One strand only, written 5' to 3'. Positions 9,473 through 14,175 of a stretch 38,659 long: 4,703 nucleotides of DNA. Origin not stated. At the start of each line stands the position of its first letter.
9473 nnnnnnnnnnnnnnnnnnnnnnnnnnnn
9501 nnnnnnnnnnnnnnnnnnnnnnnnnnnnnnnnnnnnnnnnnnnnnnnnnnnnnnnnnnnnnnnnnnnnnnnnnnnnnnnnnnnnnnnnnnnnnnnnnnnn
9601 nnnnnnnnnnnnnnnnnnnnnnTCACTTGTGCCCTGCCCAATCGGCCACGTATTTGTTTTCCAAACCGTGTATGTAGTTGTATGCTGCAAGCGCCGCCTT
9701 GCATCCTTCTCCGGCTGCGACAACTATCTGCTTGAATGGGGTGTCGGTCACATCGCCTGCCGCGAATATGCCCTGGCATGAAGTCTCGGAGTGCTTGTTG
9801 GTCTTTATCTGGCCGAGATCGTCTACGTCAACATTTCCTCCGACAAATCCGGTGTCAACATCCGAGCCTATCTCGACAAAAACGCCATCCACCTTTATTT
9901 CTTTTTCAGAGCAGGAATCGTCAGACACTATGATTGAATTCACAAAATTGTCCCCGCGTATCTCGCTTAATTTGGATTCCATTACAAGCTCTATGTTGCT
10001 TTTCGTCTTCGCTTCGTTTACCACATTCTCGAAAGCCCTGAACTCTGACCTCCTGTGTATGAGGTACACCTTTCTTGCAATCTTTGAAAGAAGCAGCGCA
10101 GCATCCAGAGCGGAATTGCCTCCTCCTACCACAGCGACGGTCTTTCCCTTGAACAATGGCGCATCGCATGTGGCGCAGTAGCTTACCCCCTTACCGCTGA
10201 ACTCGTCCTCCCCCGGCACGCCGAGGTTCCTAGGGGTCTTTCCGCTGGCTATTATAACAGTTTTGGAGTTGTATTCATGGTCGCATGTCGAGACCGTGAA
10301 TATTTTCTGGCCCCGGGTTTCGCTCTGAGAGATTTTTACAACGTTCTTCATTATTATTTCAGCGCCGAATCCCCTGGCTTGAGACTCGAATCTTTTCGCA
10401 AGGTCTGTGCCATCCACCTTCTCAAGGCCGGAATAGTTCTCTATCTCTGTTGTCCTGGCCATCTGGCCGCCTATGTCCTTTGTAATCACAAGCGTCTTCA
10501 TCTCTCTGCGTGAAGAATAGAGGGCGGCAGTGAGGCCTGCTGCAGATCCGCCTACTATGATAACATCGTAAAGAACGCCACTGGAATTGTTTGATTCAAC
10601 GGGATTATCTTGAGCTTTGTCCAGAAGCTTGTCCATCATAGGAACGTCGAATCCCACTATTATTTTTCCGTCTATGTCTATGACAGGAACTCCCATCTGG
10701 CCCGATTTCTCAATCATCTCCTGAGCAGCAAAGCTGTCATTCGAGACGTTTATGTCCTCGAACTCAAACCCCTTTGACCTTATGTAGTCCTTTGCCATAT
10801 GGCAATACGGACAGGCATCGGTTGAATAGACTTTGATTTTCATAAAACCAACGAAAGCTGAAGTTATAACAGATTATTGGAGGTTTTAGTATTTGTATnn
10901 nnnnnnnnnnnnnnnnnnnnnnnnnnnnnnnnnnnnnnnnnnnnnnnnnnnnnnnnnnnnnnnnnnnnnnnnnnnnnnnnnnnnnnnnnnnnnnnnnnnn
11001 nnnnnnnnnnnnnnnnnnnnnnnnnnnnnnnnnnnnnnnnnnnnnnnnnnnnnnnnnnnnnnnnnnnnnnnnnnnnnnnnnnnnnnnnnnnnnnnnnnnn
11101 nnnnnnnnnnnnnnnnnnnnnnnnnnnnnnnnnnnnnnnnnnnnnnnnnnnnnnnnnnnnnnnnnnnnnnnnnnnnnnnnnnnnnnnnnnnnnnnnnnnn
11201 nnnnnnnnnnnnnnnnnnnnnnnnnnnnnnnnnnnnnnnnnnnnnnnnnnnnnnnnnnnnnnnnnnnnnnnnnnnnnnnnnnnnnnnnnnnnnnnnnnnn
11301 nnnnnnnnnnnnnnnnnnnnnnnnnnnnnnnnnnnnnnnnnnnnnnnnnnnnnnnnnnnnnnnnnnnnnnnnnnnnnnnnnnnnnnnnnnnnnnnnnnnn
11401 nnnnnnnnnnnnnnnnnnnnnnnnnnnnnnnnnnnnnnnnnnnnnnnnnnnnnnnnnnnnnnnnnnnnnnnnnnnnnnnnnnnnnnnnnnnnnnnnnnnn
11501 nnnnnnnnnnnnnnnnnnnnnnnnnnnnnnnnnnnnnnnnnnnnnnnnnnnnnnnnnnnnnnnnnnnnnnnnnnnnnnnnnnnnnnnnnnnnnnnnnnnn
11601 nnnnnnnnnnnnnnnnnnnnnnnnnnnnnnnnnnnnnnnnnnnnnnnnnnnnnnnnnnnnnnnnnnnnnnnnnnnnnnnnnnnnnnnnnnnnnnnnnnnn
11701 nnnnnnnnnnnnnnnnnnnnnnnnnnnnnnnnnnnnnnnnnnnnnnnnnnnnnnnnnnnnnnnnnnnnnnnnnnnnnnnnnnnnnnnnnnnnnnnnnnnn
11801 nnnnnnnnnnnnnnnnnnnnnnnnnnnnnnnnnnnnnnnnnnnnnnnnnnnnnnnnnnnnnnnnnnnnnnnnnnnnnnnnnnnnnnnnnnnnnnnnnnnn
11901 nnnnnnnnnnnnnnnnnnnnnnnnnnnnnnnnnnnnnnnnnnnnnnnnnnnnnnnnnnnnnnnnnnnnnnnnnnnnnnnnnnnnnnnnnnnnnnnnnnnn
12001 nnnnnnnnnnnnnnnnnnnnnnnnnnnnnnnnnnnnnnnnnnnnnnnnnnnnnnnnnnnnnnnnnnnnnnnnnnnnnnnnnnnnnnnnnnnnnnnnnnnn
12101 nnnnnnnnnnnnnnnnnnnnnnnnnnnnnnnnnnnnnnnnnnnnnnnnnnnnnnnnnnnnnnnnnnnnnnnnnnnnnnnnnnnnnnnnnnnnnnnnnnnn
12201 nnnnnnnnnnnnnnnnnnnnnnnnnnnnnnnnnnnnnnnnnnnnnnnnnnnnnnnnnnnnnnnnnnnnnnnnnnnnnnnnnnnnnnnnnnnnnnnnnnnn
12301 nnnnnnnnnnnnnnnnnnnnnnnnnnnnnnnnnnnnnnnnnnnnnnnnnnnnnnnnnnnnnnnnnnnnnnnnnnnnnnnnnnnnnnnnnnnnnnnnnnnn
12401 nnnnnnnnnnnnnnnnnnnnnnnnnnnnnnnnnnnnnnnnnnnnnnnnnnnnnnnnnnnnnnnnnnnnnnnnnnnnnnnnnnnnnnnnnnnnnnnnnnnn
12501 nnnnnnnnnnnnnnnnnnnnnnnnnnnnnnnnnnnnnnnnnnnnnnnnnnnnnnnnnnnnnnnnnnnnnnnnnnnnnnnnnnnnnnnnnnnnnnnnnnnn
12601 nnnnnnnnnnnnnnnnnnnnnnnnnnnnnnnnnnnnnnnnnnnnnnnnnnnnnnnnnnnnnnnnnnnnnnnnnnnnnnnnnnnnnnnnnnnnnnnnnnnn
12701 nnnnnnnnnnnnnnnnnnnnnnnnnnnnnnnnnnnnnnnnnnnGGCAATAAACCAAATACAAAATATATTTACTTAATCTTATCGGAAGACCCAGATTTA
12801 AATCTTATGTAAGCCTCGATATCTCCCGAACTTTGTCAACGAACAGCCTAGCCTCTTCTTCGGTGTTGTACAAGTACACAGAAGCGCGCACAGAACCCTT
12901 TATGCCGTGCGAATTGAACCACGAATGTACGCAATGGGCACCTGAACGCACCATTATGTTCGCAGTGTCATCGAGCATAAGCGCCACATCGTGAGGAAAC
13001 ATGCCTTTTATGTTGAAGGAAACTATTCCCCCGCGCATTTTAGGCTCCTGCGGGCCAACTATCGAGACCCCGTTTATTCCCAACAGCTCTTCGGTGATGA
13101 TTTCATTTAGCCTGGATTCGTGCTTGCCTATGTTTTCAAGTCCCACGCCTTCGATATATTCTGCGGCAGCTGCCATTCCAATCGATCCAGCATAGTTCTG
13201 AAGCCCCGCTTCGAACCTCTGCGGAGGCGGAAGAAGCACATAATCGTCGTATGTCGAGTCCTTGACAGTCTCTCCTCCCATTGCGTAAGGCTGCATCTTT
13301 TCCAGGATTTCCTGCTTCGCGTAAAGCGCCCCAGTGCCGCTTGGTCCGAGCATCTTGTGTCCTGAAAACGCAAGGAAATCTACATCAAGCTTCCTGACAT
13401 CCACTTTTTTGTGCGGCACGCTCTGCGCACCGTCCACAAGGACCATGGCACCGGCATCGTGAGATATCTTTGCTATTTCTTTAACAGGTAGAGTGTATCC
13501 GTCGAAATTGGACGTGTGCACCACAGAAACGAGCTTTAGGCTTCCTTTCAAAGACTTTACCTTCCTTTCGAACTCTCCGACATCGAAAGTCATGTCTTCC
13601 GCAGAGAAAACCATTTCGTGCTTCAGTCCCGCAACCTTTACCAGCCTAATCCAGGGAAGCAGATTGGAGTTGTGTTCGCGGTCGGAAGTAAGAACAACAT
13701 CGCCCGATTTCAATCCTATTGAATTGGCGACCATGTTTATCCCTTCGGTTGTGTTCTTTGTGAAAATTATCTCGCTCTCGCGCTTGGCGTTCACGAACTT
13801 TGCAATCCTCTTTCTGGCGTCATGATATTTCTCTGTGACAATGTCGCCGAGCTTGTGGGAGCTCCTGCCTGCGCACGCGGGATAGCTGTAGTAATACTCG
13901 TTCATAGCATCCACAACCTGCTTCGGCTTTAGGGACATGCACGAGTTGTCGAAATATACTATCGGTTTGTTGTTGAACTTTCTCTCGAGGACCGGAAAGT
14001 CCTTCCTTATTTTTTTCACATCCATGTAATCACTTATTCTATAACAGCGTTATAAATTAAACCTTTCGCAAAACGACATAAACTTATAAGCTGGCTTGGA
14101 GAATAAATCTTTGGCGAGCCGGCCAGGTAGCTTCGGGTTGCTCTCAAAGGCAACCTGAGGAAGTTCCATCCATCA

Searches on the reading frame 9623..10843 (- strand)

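Call 81: search_protein_families(library=pfam, proteins=[window:9623-10843:-], max_evalue=0.0001)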
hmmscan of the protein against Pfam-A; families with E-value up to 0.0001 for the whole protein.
window:9623-10843:- (406 aa): 11 families
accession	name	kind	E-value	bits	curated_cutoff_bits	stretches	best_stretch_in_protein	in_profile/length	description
PF07992.20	Pyr_redox_2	-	2.4e-47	162.2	26.1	1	92-380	1-291/291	Pyridine nucleotide-disulphide oxidoreductase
PF13738.12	Pyr_redox_3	-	6.7e-23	81.8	30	1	148-363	83-305/305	Pyridine nucleotide-disulphide oxidoreductase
PF00462.30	Glutaredoxin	-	1e-17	64.5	22.9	1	3-62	1-60/60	Glutaredoxin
PF00070.33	Pyr_redox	-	1.7e-12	48.1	22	1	236-307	2-80/82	Pyridine nucleotide-disulphide oxidoreductase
PF12831.13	FAD_oxidored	-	3.6e-08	33.6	27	1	93-130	1-40/416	FAD dependent oxidoreductase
PF03486.20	HI0933_like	-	6.4e-07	29.5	50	0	93-122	2-31/244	HI0933-like protein Rossmann domain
PF01134.28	GIDA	-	1.2e-06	28.3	22.1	0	93-124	1-32/391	Glucose inhibited division protein A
PF00890.30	FAD_binding_2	-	1.6e-06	28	20.4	0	93-123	1-31/414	FAD binding domain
PF01946.23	Thi4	-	2.6e-06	27.3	26.2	0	92-124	18-51/235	Thi4 family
PF01266.30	DAO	-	5.5e-06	26.6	27.9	0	93-130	1-41/353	FAD dependent oxidoreductase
PF13450.12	NAD_binding_8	-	7.4e-06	26.6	21.9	0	96-132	1-39/68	NAD(P)-binding Rossmann-like domain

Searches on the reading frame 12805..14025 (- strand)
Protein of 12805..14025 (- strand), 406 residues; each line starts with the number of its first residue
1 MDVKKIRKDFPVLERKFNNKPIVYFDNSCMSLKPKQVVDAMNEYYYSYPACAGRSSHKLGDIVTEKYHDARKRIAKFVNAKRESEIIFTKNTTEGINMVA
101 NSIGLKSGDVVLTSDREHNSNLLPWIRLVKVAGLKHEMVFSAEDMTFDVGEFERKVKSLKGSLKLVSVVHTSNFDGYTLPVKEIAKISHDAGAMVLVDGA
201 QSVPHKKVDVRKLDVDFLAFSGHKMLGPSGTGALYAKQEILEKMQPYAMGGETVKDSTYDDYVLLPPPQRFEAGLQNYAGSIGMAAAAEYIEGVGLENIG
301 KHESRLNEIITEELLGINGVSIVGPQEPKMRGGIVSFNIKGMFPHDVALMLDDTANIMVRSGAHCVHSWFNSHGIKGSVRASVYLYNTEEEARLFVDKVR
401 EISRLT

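Call 82: search_protein_families(library=pfam, proteins=[window:12805-14025:-], max_evalue=0.0001)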
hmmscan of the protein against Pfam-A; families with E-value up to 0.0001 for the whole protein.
window:12805-14025:- (406 aa): 2 families
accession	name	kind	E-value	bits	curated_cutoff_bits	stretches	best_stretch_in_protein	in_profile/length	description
PF00266.25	Aminotran_5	-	3.4e-114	382.1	21.5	1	23-393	1-369/371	Aminotransferase class-V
PF00155.27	Aminotran_1_2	-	4.9e-09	36.3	19.7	1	33-200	18-187/361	Aminotransferase class I and II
